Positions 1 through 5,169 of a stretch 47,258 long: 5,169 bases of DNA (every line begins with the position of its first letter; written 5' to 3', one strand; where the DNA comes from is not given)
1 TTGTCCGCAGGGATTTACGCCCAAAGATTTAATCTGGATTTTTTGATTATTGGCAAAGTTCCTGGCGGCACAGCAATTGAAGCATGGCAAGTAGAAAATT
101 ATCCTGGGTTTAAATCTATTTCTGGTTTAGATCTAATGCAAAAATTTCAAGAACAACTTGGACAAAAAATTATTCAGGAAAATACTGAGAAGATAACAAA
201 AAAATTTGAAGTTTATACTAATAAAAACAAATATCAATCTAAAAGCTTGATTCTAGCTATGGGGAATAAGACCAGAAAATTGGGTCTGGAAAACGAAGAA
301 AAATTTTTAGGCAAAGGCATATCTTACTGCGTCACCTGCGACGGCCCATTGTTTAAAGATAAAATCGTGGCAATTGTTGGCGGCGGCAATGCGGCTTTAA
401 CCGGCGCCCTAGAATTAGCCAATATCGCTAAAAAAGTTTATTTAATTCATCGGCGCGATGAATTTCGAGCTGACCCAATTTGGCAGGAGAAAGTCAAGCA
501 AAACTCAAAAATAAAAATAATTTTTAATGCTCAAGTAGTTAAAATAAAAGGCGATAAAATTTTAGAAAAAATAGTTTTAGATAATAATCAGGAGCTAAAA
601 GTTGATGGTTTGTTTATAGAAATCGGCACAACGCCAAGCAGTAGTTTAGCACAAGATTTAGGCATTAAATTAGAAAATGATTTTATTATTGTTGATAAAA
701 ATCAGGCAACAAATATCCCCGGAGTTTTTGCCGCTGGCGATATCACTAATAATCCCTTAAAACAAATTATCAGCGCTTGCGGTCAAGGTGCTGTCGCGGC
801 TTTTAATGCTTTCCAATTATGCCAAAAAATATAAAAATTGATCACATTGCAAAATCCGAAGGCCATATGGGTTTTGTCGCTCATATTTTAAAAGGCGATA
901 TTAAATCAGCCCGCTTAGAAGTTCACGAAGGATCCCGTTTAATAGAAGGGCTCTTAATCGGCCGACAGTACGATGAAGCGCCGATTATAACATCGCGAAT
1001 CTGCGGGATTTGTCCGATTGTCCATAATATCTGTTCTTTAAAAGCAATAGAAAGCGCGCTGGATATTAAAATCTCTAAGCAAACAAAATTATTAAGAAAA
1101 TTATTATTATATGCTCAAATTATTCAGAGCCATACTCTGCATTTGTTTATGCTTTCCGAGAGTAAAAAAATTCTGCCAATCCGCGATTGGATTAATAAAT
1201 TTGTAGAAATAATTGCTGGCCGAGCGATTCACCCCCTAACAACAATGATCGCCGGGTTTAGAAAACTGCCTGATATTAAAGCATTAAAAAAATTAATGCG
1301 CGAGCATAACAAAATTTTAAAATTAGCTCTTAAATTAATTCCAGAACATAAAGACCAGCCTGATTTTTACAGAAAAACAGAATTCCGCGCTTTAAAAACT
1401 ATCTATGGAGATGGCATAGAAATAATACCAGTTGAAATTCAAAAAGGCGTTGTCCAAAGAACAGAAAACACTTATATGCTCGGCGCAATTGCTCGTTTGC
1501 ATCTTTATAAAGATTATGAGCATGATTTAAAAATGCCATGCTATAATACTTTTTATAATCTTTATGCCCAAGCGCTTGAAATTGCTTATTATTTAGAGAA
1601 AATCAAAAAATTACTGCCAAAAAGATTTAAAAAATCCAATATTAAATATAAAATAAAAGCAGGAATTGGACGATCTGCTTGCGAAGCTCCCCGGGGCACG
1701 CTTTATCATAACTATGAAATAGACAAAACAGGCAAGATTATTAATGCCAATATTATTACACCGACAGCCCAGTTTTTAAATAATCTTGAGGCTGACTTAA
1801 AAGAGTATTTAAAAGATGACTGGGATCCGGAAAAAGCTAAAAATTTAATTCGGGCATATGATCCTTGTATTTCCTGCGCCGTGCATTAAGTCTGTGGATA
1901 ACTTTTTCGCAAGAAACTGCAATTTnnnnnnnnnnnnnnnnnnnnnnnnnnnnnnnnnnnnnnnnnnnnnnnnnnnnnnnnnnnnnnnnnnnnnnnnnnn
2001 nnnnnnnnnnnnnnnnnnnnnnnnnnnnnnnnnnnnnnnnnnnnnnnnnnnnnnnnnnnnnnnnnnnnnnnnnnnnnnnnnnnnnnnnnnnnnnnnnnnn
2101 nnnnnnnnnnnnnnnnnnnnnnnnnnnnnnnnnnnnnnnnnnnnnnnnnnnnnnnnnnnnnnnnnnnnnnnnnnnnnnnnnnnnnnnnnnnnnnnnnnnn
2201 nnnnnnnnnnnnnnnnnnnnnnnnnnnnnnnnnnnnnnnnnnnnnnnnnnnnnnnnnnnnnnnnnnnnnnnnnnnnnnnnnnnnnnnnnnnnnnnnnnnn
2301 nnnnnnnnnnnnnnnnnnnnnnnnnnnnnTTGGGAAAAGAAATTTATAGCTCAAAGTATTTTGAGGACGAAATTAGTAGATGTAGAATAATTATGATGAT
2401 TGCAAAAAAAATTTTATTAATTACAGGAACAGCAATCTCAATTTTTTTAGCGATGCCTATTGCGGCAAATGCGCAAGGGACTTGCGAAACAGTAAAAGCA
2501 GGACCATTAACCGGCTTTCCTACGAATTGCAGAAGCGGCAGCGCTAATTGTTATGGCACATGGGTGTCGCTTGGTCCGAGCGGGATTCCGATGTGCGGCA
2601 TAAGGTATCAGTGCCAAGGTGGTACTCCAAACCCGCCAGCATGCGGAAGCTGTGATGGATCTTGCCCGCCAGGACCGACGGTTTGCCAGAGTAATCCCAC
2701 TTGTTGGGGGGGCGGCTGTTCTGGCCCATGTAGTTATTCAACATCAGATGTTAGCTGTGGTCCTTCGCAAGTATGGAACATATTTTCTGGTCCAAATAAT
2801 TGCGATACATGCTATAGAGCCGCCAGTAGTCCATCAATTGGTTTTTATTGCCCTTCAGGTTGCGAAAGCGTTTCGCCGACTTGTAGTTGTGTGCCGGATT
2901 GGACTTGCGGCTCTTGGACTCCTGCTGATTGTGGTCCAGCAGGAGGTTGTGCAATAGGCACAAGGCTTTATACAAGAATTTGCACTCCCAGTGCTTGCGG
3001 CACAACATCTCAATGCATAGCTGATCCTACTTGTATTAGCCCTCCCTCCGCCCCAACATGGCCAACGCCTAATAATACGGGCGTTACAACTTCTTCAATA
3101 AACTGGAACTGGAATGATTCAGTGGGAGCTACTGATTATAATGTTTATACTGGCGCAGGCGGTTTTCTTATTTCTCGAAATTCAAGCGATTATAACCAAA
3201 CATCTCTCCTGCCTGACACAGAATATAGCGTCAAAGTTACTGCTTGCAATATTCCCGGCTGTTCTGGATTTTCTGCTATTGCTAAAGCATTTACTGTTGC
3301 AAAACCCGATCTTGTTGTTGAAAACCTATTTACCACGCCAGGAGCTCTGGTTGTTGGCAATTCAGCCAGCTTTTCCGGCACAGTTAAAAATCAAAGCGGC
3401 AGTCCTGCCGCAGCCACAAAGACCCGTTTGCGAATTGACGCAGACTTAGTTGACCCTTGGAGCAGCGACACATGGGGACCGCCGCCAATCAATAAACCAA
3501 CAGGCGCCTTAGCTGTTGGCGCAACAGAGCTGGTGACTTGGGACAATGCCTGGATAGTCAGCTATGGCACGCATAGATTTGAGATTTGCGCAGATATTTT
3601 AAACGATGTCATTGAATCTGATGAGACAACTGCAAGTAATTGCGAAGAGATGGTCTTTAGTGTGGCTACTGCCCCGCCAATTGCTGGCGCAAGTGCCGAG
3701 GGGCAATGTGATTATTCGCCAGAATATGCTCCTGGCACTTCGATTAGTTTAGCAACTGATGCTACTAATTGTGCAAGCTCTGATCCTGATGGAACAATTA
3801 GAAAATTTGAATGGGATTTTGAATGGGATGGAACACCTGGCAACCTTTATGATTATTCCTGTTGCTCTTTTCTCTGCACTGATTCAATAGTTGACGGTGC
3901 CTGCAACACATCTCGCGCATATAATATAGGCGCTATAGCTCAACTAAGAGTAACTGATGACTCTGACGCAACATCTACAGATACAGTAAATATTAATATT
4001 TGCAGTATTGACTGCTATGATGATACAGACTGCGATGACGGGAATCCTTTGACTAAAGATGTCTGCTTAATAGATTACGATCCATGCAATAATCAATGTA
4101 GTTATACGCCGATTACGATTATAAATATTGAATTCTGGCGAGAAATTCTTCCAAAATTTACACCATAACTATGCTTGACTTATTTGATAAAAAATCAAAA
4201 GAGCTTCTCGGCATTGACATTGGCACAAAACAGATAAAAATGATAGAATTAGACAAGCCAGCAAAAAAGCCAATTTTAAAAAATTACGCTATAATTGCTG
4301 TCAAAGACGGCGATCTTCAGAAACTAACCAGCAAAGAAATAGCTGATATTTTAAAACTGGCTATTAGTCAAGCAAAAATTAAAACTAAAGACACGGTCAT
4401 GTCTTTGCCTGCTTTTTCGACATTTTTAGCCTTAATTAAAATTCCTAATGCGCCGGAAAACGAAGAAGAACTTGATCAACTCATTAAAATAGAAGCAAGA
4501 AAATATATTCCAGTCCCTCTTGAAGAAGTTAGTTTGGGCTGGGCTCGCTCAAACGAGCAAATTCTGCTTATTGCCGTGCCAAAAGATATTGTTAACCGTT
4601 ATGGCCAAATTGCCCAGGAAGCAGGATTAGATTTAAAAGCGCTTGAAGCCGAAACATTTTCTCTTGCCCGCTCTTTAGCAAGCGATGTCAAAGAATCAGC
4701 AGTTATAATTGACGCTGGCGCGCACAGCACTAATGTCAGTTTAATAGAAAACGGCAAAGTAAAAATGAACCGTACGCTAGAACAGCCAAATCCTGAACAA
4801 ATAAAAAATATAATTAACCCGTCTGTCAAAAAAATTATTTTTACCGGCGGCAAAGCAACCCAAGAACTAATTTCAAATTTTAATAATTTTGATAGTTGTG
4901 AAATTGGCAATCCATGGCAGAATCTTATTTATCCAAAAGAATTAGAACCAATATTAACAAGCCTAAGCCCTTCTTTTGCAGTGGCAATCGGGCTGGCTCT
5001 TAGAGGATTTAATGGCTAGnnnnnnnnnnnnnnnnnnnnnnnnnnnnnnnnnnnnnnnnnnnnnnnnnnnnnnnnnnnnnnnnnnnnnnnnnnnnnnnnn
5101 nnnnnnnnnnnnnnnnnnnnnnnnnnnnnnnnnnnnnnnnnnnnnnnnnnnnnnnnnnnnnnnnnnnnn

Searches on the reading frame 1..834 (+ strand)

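Call 84: search_protein_families(library=pfam, proteins=[window:1-834:+], max_evalue=0.00001)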
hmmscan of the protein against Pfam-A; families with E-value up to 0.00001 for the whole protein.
window:1-834:+ (277 aa): 3 families
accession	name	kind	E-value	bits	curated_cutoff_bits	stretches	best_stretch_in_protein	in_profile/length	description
PF07992.20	Pyr_redox_2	-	4.5e-43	148.2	26.1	1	1-263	13-291/291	Pyridine nucleotide-disulphide oxidoreductase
PF13738.12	Pyr_redox_3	-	7.5e-20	71.8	30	1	62-246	107-305/305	Pyridine nucleotide-disulphide oxidoreductase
PF00070.33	Pyr_redox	-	4.3e-13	50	22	1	123-193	2-79/82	Pyridine nucleotide-disulphide oxidoreductase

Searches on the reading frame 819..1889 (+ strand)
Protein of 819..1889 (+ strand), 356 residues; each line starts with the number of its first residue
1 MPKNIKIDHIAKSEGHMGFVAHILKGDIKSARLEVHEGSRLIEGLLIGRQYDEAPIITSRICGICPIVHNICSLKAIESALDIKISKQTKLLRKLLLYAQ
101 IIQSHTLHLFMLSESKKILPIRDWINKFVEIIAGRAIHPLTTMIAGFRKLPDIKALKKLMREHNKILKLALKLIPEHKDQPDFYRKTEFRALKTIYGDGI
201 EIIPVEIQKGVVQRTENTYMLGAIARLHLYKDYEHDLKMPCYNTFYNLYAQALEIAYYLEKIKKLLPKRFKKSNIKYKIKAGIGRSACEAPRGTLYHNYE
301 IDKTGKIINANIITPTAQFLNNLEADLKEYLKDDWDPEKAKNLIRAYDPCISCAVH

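Call 84: search_protein_families(library=pfam, proteins=[window:819-1889:+], max_evalue=0.00001)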
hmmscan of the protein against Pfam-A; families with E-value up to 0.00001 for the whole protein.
window:819-1889:+ (356 aa): 1 family
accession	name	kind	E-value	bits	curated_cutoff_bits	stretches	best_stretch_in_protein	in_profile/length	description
PF00374.24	NiFeSe_Hases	-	4.3e-28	99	25.8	2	40-113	1-74/508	Nickel-dependent hydrogenase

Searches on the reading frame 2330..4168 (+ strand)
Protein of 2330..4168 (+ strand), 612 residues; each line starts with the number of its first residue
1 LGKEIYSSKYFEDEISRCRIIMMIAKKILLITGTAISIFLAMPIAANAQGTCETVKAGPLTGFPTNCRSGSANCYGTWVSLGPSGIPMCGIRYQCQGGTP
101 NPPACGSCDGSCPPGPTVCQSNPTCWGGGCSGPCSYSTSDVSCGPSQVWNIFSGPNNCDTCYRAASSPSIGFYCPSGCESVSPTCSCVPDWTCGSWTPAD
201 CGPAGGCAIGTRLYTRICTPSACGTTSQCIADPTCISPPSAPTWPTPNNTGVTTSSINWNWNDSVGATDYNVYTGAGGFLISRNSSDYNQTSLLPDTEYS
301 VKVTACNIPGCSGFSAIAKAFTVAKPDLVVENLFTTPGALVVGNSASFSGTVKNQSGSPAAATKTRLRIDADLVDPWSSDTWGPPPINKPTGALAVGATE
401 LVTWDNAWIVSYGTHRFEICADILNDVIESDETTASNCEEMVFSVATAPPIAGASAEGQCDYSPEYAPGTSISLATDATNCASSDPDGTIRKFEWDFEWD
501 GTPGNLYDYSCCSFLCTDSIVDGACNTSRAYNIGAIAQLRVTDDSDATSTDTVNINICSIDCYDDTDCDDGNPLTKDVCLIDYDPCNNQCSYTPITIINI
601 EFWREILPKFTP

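Call 84: search_protein_families(library=pfam, proteins=[window:2330-4168:+], max_evalue=0.00001)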
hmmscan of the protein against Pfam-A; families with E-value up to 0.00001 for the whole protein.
window:2330-4168:+ (612 aa): 1 family
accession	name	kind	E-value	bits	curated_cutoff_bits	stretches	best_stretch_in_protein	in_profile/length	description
PF07705.17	CARDB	-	6.3e-09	36.4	22.7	1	325-433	1-95/101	CARDB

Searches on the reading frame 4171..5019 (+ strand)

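Call 84: search_protein_families(library=pfam, proteins=[window:4171-5019:+], max_evalue=0.00001)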
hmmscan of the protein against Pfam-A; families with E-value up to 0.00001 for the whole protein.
window:4171-5019:+ (282 aa): 1 family
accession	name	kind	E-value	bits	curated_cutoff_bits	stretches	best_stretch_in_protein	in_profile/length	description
PF11104.14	PilM_2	-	4e-27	95.5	27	1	14-202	1-207/340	Type IV pilus assembly protein PilM;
